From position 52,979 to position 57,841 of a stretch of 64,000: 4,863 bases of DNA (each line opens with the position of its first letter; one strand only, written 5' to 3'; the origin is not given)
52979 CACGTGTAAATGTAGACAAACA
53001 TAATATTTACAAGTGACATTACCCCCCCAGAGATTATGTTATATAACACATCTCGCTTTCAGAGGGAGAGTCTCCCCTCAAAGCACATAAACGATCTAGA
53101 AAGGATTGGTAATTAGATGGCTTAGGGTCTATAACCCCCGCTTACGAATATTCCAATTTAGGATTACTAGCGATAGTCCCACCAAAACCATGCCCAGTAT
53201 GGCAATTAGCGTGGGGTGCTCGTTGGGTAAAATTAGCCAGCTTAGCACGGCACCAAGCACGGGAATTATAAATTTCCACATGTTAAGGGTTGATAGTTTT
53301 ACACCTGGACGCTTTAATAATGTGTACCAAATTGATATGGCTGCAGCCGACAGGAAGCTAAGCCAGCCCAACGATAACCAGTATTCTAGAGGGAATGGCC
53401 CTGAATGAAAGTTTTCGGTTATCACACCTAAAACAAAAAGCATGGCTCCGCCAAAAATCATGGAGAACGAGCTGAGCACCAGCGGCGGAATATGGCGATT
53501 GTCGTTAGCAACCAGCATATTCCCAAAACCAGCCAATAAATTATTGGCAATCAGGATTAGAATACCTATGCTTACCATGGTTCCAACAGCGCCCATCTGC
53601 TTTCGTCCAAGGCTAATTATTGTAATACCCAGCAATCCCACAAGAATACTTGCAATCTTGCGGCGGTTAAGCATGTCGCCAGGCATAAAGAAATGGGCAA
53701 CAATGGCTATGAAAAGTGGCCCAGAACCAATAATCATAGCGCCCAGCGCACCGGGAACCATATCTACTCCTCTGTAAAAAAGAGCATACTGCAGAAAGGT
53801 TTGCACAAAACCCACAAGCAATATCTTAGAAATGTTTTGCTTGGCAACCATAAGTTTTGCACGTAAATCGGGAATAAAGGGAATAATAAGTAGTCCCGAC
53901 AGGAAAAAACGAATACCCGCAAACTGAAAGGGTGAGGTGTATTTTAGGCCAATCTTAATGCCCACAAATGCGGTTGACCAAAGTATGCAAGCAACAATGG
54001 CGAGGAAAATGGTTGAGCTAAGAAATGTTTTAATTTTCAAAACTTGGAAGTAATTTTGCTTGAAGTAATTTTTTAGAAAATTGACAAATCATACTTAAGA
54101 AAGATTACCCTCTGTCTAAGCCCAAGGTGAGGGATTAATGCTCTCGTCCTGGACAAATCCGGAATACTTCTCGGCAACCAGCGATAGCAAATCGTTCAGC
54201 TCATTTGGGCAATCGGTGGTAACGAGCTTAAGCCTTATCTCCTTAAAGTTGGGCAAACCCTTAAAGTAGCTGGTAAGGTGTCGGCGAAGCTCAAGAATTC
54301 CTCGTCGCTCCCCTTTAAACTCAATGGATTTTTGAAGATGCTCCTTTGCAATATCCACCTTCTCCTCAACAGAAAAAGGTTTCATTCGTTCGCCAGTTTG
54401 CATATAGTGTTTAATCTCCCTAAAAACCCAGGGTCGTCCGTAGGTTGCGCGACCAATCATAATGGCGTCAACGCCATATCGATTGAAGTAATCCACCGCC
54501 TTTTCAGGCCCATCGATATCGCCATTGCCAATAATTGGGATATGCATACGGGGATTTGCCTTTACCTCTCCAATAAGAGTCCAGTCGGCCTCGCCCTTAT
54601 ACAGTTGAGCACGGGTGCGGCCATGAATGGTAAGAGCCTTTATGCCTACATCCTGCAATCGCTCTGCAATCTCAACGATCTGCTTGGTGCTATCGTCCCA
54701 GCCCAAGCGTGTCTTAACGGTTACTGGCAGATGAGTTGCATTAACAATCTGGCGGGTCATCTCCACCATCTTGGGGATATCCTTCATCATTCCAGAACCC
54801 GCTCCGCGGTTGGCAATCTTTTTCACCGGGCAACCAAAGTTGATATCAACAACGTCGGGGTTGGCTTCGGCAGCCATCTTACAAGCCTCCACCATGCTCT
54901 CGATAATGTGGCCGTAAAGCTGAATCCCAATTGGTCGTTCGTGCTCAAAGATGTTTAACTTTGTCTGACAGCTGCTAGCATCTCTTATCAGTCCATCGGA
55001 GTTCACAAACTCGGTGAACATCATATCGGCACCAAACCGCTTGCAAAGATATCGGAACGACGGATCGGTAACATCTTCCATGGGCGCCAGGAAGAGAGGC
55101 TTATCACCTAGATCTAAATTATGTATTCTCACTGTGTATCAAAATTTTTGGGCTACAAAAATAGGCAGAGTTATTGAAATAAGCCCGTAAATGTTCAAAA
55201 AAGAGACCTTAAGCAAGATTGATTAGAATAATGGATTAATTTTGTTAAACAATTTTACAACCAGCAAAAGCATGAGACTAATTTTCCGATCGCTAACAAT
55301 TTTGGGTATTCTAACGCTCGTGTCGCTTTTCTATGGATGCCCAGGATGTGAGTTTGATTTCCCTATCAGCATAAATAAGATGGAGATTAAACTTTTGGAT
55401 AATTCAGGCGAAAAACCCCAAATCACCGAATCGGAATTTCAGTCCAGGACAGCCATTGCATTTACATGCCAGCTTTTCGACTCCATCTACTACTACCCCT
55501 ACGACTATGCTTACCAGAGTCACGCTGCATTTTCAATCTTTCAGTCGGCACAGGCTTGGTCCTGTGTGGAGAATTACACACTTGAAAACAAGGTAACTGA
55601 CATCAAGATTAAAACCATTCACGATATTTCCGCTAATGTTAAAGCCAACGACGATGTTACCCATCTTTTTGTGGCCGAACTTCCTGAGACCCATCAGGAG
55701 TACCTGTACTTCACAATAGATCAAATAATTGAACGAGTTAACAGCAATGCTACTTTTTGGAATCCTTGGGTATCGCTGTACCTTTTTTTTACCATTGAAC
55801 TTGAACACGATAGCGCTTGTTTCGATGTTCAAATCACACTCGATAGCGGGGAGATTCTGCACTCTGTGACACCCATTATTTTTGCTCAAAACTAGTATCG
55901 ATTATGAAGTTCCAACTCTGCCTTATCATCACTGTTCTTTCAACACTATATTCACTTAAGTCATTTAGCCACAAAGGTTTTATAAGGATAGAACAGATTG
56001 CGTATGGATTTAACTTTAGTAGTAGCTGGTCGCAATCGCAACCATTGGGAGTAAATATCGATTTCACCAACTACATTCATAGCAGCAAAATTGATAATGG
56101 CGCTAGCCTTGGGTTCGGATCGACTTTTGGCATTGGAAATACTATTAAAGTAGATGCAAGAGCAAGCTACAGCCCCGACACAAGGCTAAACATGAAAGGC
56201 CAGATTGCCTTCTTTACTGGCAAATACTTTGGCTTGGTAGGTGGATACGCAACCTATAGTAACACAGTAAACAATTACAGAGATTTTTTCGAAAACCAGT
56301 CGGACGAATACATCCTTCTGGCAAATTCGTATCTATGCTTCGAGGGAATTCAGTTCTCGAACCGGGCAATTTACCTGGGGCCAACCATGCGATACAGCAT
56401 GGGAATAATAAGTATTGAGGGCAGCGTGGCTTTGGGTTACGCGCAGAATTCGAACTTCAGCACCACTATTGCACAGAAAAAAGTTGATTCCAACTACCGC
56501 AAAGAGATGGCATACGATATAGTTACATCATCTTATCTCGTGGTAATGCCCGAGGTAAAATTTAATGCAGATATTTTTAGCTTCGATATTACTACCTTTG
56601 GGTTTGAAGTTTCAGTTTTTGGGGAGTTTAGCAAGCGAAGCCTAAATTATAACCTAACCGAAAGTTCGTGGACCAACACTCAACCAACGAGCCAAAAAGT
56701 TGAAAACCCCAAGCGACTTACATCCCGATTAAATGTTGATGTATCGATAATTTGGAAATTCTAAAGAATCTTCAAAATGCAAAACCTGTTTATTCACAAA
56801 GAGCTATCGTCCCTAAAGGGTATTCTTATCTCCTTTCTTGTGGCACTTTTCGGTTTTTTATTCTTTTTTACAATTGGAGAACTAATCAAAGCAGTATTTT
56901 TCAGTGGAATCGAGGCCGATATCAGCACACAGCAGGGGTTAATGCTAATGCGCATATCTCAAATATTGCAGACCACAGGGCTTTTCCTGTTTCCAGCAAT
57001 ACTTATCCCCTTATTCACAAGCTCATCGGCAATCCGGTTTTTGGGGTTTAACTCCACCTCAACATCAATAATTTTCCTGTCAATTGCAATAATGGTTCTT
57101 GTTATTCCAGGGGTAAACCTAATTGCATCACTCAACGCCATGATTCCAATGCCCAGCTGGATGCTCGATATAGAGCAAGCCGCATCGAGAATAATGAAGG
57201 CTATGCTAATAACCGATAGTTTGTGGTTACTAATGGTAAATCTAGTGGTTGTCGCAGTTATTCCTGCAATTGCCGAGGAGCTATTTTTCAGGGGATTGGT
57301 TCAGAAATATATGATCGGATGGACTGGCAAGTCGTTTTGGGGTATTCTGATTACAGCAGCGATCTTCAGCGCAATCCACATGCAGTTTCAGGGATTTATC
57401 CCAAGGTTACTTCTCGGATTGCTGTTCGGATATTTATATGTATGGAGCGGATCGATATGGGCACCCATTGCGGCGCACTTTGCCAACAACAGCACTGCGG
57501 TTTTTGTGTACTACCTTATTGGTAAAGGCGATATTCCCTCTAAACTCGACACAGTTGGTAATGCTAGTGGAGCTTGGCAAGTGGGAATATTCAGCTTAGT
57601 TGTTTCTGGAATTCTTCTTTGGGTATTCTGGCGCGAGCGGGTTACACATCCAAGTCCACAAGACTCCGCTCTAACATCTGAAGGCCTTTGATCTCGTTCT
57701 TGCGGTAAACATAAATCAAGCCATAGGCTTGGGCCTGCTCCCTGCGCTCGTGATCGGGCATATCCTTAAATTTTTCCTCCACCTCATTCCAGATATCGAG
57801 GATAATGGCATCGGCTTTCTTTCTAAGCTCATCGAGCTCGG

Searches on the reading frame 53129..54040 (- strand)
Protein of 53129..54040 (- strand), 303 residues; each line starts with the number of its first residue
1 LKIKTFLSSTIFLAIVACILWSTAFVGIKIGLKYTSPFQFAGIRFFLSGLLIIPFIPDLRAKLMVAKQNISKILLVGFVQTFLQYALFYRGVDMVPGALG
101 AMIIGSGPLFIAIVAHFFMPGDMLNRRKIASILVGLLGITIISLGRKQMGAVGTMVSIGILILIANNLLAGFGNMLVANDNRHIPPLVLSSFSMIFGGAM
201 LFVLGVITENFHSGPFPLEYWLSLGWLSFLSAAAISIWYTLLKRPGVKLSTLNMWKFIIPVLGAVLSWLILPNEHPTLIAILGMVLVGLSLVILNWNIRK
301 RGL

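Call 7: search_protein_families(library=pfam, proteins=[window:53129-54040:-])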
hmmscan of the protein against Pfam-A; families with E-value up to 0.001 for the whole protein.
window:53129-54040:- (303 aa): 1 family
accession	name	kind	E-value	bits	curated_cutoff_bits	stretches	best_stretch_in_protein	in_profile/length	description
PF00892.27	EamA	-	4.3e-30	105.2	28.2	2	10-143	3-134/135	EamA-like transporter family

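Call 19: find_encoding_contigs(protein=window:53129-54040:-, flank=3000, max_places=10)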
Protein window:53129-54040:- (303 aa): 2 contigs read that carry it; 2 places shown.
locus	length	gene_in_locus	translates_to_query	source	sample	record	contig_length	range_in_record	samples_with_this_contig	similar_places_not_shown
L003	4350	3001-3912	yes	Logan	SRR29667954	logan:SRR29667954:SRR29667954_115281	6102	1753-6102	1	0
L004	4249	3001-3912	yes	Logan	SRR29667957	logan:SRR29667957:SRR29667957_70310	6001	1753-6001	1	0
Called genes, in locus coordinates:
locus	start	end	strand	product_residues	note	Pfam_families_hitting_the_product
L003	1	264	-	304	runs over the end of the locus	PF02517:Rce1-like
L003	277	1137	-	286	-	-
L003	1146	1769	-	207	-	-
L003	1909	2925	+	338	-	PF01207:Dus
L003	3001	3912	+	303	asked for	PF00892:EamA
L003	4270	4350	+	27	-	?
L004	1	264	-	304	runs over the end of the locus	PF02517:Rce1-like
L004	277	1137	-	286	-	-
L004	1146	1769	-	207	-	-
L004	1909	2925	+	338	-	PF01207:Dus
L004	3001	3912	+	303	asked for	PF00892:EamA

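Call 54: find_homologous_proteins(query=window:53129-54040:-, max_evalue=1e-60)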
Query window:53129-54040:- (303 aa): 2250 proteins with E <= 1e-60 among 8000 candidates; the best 120 are listed.
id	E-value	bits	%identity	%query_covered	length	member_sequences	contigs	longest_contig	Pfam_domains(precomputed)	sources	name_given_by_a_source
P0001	3.6e-168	577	90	100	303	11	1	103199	PF00892.27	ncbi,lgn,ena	-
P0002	6.8e-168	576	89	100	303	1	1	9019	PF00892.27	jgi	jgi:drug/metabolite transporter (DMT)-like permease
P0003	7.7e-168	576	88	100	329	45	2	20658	PF00892.27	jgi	-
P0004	2.1e-165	568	87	100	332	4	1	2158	PF00892.27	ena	-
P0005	2.5e-162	557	90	95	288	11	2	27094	PF00892.27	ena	-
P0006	1.1e-159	549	83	100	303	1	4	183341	PF00892.27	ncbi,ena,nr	ncbi:MAG: DMT family transporter [Bacteroidales bacterium]|nr:DMT family transporter [Tenuifilaceae 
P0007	2.4e-159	548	83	100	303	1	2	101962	PF00892.27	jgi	-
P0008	4.6e-157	540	81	100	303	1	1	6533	PF00892.27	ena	-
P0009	2.8e-156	538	84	98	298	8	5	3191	PF00892.27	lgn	-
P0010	3.6e-148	511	80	100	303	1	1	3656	PF00892.27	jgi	jgi:drug/metabolite transporter (DMT)-like permease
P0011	1.1e-145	503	83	92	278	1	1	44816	PF00892.27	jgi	-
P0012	1.9e-145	502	83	92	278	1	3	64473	PF00892.27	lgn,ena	-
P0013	1.9e-143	495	76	100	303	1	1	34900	PF00892.27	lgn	-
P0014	3.5e-142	491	76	100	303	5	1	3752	PF00892.27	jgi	jgi:drug/metabolite transporter (DMT)-like permease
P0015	5.0e-141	488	74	100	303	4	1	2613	PF00892.27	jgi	jgi:drug/metabolite transporter (DMT)-like permease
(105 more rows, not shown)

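Call 55: find_encoding_contigs(protein=P0001, flank=1500, max_places=10)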
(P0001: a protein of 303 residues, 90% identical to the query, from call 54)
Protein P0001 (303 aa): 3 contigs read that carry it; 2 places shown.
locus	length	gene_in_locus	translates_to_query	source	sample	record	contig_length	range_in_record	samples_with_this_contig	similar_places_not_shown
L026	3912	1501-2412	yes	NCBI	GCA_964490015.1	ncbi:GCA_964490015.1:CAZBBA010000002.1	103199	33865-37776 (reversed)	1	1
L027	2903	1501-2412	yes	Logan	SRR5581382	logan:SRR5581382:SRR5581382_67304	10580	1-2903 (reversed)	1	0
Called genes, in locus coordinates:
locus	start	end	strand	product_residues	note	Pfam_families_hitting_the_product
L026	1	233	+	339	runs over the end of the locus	PF01207:Dus, PF01180:DHO_dh (faint)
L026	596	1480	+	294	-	-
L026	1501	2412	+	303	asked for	PF00892:EamA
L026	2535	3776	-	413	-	-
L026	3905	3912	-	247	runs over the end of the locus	PF13085:Fer2_3, PF13187:Fer4_9 (faint), PF13183:Fer4_8, PF12838:Fer4_7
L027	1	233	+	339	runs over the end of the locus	PF01207:Dus, PF01180:DHO_dh (faint)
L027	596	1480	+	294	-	-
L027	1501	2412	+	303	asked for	PF00892:EamA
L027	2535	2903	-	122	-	?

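Call 56: find_encoding_contigs(protein=P0003, flank=1500, max_places=10)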
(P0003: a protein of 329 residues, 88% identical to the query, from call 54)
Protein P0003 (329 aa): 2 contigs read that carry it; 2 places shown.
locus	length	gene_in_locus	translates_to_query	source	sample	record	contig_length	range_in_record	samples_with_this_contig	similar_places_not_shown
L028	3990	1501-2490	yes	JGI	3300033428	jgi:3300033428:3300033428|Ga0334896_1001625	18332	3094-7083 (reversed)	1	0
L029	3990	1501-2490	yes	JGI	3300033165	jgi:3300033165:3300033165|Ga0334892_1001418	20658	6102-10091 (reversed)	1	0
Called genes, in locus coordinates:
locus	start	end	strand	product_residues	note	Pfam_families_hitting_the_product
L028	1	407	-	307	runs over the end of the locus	PF02517:Rce1-like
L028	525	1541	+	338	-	PF01207:Dus, PF01180:DHO_dh (faint)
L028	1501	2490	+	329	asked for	PF00892:EamA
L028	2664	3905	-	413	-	-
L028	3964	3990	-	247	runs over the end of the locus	PF13085:Fer2_3, PF13187:Fer4_9 (faint), PF13183:Fer4_8, PF12838:Fer4_7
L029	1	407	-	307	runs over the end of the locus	PF02517:Rce1-like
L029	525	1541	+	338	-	PF01207:Dus, PF01180:DHO_dh (faint)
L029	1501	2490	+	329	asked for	PF00892:EamA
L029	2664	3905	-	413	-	-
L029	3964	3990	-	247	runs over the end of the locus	PF13085:Fer2_3, PF13187:Fer4_9 (faint), PF13183:Fer4_8, PF12838:Fer4_7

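Call 57: find_encoding_contigs(protein=P0006, flank=1500, max_places=10)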
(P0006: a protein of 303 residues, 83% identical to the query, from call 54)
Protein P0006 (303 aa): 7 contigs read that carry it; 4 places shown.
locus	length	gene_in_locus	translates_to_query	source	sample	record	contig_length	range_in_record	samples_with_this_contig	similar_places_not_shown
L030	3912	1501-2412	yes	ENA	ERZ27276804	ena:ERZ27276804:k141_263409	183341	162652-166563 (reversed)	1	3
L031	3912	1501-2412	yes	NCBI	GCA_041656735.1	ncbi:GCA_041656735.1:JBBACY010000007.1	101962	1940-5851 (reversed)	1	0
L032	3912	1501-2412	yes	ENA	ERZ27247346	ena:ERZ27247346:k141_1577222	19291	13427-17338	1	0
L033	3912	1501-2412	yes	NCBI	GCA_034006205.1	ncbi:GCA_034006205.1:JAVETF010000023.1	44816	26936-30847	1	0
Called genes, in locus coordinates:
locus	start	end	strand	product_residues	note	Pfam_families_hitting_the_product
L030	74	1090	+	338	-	PF01207:Dus, PF01180:DHO_dh (faint)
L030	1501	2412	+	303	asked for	PF00892:EamA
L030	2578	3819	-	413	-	-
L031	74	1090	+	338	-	PF01207:Dus, PF01180:DHO_dh (faint)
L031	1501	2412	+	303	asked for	PF00892:EamA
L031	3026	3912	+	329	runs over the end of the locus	-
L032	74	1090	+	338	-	PF01207:Dus, PF01180:DHO_dh (faint)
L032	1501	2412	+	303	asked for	PF00892:EamA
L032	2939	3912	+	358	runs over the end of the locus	-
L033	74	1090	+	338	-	PF01207:Dus, PF01180:DHO_dh (faint)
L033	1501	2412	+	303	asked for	PF00892:EamA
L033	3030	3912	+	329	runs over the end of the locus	-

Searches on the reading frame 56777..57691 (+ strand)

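Call 27: search_protein_families(library=pfam, proteins=[window:56777-57691:+])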
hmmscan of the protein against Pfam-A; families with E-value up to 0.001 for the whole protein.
window:56777-57691:+ (304 aa): 1 family
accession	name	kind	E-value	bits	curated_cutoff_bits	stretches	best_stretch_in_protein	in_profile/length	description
PF02517.21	Rce1-like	-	1.9e-22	79.8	22.4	1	151-239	3-92/93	Type II CAAX prenyl endopeptidase Rce1-like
